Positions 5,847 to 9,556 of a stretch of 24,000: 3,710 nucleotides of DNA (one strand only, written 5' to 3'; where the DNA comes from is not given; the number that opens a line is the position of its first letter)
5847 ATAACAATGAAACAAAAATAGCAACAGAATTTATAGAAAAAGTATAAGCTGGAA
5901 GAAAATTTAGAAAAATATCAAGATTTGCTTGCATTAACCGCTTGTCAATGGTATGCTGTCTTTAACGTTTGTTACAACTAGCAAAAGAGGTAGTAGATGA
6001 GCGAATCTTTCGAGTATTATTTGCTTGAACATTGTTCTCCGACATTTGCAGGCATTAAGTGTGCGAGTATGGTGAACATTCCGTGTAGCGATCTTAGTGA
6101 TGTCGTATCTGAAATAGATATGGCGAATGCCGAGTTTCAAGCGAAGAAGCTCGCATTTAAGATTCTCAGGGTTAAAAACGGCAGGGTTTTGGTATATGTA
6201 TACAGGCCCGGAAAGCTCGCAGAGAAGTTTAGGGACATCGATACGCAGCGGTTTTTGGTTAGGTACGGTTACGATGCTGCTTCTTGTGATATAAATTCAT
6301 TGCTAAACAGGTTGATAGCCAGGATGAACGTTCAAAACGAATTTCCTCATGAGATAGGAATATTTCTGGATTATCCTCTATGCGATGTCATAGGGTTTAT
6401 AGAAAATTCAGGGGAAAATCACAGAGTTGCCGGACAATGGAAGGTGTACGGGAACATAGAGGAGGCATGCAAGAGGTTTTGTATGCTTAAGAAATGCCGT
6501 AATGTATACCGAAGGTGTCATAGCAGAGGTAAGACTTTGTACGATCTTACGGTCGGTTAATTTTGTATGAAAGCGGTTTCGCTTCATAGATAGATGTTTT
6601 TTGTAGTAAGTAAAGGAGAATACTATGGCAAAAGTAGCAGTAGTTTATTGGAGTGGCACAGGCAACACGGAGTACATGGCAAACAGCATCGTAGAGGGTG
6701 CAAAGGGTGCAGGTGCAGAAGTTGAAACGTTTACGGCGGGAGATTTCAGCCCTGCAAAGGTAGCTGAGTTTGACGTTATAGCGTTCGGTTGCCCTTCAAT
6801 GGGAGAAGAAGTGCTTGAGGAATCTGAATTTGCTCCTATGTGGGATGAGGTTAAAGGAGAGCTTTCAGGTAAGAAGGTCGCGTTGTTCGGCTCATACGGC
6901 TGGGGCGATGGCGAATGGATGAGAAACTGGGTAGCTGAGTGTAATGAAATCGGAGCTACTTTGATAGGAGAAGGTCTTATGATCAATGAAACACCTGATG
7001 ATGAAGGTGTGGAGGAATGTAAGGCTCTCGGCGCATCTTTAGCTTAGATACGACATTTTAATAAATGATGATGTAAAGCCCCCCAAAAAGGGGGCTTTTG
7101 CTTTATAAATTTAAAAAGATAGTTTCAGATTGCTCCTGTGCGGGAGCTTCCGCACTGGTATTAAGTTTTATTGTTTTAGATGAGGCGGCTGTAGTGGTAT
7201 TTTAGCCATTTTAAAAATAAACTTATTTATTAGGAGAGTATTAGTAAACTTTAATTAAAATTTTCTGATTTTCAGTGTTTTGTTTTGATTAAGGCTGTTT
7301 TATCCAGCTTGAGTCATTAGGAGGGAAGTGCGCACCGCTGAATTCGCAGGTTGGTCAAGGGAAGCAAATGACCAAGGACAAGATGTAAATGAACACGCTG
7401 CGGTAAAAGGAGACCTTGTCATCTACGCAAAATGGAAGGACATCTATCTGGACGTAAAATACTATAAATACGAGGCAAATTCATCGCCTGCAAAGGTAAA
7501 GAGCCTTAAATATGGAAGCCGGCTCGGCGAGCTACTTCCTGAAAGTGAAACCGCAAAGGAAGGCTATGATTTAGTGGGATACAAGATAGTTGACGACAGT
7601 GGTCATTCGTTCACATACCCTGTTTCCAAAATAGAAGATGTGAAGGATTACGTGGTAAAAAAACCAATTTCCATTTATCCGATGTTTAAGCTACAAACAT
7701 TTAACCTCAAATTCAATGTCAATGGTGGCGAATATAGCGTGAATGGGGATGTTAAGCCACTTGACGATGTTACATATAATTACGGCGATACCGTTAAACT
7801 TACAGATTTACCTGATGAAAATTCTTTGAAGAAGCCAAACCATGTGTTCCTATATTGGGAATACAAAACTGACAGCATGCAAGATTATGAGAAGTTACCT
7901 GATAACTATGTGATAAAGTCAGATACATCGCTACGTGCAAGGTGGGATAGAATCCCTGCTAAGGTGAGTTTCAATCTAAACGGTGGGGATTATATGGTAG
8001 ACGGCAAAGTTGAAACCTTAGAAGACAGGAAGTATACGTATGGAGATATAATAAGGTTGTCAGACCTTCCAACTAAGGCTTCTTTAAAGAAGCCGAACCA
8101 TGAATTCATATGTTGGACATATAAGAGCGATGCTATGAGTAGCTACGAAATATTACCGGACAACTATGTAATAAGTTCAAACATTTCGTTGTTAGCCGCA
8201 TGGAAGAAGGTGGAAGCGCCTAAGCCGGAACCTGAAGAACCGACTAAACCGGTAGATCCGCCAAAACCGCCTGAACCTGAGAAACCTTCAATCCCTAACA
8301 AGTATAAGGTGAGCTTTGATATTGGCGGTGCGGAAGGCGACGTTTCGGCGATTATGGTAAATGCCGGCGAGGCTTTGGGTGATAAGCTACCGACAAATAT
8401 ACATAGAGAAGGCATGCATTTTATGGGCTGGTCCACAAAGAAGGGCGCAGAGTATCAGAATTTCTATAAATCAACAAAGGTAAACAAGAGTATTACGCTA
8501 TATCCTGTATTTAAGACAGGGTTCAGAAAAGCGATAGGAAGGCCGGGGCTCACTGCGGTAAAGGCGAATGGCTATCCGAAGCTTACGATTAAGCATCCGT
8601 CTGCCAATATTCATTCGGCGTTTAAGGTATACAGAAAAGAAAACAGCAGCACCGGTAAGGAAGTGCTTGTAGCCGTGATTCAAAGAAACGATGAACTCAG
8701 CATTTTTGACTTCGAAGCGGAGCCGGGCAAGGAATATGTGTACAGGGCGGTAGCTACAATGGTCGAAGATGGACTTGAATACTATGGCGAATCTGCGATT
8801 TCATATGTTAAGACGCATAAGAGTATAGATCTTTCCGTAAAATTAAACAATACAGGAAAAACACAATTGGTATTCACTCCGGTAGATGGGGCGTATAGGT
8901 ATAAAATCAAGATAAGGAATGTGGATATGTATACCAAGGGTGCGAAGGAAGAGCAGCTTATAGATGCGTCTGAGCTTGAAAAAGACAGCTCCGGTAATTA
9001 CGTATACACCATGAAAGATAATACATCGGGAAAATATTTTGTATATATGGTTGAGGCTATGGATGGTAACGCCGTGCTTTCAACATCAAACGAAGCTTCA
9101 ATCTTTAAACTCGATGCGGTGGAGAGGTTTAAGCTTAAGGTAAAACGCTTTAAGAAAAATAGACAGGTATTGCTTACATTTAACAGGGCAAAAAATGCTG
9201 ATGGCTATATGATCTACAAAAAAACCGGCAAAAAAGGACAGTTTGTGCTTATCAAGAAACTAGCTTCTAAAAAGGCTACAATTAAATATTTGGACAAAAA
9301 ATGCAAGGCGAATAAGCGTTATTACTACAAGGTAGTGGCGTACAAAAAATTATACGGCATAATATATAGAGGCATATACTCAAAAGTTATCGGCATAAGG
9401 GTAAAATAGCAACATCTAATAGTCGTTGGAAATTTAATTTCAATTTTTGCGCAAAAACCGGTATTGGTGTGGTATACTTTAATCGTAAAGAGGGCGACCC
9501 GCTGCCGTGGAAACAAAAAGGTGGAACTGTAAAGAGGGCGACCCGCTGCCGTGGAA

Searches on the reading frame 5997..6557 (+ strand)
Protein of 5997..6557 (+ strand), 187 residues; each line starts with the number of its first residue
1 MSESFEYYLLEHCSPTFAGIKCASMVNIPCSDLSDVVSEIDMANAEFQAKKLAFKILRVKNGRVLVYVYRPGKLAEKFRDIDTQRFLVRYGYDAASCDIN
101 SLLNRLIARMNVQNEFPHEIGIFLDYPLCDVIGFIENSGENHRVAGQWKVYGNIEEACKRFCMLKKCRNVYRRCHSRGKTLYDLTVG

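Call 52: search_protein_families(library=pfam, proteins=[window:5997-6557:+], max_evalue=0.00001)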
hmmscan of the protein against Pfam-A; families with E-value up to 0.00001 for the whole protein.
window:5997-6557:+ (187 aa): 1 family
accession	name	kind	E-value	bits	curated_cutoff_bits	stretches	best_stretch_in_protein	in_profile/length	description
PF12672.12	DUF3793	-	5.5e-51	173.3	25.1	1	9-184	1-166/167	Protein of unknown function (DUF3793)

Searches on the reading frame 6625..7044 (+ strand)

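Call 52: search_protein_families(library=pfam, proteins=[window:6625-7044:+], max_evalue=0.00001)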
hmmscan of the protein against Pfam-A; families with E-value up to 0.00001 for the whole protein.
window:6625-7044:+ (140 aa): 1 family
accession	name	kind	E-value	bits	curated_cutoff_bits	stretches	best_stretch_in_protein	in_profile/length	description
PF00258.30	Flavodoxin_1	-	6e-21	75.5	25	1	6-133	1-140/143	Flavodoxin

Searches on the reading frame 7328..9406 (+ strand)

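Call 52: search_protein_families(library=pfam, proteins=[window:7328-9406:+], max_evalue=0.00001)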
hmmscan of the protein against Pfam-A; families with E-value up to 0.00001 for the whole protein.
window:7328-9406:+ (693 aa): 1 family
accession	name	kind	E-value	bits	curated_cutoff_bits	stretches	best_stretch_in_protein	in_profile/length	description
PF09479.16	Flg_new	-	5.9e-21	74.8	27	1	326-392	1-63/65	Listeria-Bacteroides repeat domain (List_Bact_rpt)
